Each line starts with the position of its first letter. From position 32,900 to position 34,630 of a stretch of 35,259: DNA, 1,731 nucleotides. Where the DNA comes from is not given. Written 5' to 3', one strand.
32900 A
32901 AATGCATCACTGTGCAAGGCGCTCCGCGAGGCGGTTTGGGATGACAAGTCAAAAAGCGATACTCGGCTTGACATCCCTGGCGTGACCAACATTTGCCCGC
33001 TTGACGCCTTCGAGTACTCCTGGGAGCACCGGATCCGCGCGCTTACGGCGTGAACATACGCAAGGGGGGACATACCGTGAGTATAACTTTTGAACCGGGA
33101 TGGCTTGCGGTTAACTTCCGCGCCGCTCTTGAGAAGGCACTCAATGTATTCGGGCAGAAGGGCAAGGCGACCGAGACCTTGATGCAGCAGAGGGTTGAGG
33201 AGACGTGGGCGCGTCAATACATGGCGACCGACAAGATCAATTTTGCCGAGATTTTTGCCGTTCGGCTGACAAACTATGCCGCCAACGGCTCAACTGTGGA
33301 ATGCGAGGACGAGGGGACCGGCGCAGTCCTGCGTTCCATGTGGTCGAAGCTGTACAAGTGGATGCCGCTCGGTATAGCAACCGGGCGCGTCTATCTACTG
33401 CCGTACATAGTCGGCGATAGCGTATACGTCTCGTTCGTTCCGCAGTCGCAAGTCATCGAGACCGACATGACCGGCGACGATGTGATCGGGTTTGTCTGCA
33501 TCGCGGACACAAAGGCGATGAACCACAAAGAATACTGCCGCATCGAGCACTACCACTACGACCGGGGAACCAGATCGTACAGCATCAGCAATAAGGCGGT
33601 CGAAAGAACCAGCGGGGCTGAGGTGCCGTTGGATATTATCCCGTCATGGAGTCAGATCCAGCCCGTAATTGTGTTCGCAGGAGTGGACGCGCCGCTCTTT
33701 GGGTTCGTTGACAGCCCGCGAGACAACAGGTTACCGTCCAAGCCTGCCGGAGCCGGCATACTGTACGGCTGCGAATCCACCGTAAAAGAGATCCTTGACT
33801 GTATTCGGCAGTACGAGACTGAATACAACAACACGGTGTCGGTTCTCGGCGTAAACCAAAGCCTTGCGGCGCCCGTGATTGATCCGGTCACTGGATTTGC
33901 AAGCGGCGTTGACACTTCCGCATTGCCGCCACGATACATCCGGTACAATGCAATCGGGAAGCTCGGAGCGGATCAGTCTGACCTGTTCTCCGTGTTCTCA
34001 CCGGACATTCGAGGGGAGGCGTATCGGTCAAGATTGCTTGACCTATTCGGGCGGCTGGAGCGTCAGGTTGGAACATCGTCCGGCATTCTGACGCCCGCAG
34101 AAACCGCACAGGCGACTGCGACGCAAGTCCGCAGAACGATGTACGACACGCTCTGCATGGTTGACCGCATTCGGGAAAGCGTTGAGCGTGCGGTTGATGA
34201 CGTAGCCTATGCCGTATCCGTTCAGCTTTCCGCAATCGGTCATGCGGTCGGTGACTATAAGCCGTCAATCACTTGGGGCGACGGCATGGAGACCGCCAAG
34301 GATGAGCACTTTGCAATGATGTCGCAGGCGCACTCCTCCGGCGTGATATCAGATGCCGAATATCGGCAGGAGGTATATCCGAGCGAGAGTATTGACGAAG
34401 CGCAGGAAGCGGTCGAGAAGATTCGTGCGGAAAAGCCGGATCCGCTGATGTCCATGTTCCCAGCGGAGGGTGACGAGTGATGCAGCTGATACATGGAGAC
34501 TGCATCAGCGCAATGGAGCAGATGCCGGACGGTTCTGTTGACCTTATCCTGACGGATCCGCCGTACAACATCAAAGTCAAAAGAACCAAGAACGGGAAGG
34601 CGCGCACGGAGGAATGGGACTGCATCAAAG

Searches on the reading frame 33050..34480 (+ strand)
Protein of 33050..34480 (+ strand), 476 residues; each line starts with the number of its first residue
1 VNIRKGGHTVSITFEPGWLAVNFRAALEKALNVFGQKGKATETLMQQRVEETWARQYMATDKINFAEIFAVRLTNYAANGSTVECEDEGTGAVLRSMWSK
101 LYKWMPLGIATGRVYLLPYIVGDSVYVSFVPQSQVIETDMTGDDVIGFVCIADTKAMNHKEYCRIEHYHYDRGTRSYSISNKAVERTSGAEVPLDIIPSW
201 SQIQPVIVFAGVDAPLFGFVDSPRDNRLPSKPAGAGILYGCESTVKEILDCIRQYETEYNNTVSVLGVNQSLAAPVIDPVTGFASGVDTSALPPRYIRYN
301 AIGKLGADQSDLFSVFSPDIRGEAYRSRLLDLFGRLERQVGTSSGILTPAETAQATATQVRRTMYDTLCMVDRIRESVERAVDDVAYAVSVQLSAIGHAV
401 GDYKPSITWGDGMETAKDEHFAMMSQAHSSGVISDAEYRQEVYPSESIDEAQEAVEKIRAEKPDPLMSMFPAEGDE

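Call 69: search_dna_similar(query=window:33050-34480:+, collection=phages, mode=protein, max_rows=12)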
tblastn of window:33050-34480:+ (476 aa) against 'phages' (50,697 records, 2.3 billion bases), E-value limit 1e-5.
Records with a match: 75; places in all: 75; records where one place covers at least 80% of the query: 7.
Best place of each record, by identity: <60% 75.
By first word of the organism name: Streptococcus 51; Clostridium 8; Bacteriophage 3; Latilactobacillus 3; Lactobacillus 2; Faecalibacterium 2; Eggerthella 2; Dulem 1; Blautia 1; Clostridioides 1; and 1 more.
By host as written in the record: Streptococcus thermophilus 10; Streptococcus thermophilus ST67009 7; Clostridium difficile 6; - 5; Streptococcus gordonii 2; Streptococcus thermophilus CSK939 2; Streptococcus thermophilus STCH_16 2; Streptococcus thermophilus STCH_17 2; and 34 more.
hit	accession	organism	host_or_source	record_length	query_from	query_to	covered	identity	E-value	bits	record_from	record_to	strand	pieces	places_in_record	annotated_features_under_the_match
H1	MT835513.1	Bacteriophage sp.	human fecal samples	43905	105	459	75%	27.4%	7e-20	99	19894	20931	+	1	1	record has no annotation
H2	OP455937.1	Latilactobacillus phage TMW 1.1393 P1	Latilactobacillus sakei TMW 1.1393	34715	51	476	89%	22.6%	9e-11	71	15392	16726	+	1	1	minor capsid protein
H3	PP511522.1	Dulem virus 35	Varecia variegata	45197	17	411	83%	22.9%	1e-9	67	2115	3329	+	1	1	portal protein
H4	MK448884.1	Streptococcus phage Javan246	Streptococcus gordonii SK184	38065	103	461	75%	25.0%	6e-8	61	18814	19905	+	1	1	minor capsid protein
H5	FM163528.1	Streptococcus phage PH15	Streptococcus gordonii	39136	103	461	75%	24.7%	2e-8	64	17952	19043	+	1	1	hypothetical protein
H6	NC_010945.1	Streptococcus phage PH15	Streptococcus gordonii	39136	103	461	75%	24.7%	2e-8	64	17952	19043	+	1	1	portal protein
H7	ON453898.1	Blautia phage Montmirail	Blautia coccoides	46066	18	411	83%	22.2%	2e-8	63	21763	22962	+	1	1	portal protein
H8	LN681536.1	Clostridium phage phiCD146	Clostridium difficile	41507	60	443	81%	22.3%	7e-12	74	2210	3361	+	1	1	Minor capsid protein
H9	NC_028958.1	Clostridium phage phiCD146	Clostridium difficile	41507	60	443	81%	22.3%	7e-12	74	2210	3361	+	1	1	portal protein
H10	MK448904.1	Streptococcus phage Javan316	Streptococcus mitis M3-4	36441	103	464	76%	23.1%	5e-7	59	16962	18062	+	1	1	minor capsid protein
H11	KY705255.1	Streptococcus phage P0095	Streptococcus thermophilus ST67009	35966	103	461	75%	23.2%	1e-7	60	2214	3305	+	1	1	portal protein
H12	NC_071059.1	Streptococcus phage P0095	Streptococcus thermophilus ST67009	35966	103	461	75%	23.2%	1e-7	60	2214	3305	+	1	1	portal protein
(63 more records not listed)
